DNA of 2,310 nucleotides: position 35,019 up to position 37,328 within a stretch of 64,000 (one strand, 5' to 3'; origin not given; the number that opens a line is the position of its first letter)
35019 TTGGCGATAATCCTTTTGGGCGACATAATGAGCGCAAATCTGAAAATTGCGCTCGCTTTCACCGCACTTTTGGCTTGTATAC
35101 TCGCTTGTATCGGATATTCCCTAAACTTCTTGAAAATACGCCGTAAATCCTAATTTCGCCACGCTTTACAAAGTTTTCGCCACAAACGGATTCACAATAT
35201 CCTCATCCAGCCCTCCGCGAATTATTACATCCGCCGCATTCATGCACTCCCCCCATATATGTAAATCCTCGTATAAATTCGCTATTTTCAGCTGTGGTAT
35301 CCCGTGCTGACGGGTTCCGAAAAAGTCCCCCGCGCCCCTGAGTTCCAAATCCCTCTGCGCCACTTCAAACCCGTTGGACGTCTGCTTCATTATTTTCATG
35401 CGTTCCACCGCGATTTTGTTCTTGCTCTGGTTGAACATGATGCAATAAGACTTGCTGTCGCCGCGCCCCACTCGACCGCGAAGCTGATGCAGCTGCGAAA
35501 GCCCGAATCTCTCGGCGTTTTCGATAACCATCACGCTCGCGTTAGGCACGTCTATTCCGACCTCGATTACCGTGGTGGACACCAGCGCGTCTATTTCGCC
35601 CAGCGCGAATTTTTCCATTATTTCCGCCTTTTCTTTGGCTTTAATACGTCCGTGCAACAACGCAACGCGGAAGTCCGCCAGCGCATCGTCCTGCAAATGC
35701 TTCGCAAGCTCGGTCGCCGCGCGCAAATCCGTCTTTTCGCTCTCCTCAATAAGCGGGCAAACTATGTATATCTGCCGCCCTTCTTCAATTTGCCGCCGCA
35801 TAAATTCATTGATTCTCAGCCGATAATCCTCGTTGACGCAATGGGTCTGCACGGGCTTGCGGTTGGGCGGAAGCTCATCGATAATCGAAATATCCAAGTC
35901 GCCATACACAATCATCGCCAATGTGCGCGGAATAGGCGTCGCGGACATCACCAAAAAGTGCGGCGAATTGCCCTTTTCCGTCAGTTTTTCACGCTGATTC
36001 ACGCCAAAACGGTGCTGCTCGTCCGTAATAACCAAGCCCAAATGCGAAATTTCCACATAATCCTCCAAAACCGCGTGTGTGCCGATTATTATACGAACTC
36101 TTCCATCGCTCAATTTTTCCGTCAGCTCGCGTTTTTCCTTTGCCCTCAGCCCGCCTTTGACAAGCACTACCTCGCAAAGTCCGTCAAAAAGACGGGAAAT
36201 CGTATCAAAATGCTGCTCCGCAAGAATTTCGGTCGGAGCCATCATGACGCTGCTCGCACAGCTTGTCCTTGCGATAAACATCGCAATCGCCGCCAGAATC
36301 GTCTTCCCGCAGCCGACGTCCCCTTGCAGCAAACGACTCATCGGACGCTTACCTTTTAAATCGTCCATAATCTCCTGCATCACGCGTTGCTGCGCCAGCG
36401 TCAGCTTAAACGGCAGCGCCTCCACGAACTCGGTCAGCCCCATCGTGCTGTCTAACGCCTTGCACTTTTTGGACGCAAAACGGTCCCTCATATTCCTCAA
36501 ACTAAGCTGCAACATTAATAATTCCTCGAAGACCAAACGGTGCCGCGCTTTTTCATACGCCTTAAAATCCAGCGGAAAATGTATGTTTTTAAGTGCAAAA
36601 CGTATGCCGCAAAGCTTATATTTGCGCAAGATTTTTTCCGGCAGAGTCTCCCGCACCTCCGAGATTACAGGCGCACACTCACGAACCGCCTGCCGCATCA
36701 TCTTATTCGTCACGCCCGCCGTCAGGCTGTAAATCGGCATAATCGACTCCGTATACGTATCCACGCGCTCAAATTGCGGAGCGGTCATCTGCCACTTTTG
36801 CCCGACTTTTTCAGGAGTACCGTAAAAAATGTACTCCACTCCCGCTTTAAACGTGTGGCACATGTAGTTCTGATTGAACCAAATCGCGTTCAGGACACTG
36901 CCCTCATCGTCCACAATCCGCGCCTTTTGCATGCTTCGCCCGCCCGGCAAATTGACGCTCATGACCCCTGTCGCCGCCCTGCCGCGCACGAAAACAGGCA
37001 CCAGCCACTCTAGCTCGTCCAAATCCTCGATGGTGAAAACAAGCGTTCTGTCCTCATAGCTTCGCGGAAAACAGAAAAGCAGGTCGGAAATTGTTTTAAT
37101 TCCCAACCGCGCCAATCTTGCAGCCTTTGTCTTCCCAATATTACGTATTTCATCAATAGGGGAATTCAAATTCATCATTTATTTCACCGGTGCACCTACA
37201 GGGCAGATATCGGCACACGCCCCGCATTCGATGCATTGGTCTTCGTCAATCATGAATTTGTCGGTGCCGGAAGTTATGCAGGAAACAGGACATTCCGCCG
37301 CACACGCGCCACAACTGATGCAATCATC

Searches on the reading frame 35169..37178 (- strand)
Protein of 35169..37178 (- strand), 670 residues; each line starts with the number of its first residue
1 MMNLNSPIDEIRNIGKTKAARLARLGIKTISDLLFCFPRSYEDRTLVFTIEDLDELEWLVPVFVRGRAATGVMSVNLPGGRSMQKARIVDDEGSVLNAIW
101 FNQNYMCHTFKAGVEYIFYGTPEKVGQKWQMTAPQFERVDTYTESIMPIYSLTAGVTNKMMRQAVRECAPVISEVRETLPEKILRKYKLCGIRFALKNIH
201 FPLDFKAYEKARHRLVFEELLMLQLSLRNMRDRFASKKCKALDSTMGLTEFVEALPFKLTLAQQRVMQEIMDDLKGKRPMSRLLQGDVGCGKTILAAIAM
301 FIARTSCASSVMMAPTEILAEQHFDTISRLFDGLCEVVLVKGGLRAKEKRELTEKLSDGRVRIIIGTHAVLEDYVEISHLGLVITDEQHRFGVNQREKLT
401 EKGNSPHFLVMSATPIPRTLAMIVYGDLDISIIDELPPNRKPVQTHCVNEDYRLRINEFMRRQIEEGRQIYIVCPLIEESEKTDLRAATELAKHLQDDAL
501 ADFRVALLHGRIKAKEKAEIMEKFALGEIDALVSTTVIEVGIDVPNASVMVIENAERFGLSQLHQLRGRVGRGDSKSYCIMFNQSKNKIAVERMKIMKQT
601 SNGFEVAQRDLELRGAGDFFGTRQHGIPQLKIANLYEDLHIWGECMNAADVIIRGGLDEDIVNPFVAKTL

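Call 24: search_protein_families(library=pfam, proteins=[window:35169-37178:-], max_evalue=0.00001)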
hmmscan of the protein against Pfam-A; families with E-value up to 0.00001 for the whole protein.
window:35169-37178:- (670 aa): 5 families
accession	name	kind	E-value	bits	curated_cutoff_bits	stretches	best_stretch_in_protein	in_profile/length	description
PF17191.10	RecG_wedge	-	6.1e-26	91.4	23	1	8-169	2-159/162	RecG wedge domain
PF00271.37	Helicase_C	-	7.8e-24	84.5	23.5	1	463-572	11-108/110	Helicase conserved C-terminal domain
PF00270.35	DEAD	-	6.1e-23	81.8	26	1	262-421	3-165/167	DEAD/DEAH box helicase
PF04851.21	ResIII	-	7.4e-11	42.7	22.5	1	258-415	3-162/164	Type III restriction enzyme, res subunit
PF19833.4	RecG_dom3_C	-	1.4e-07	31.9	26.8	1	600-653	1-55/87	ATP-dependent DNA helicase RecG, domain 3, C-terminal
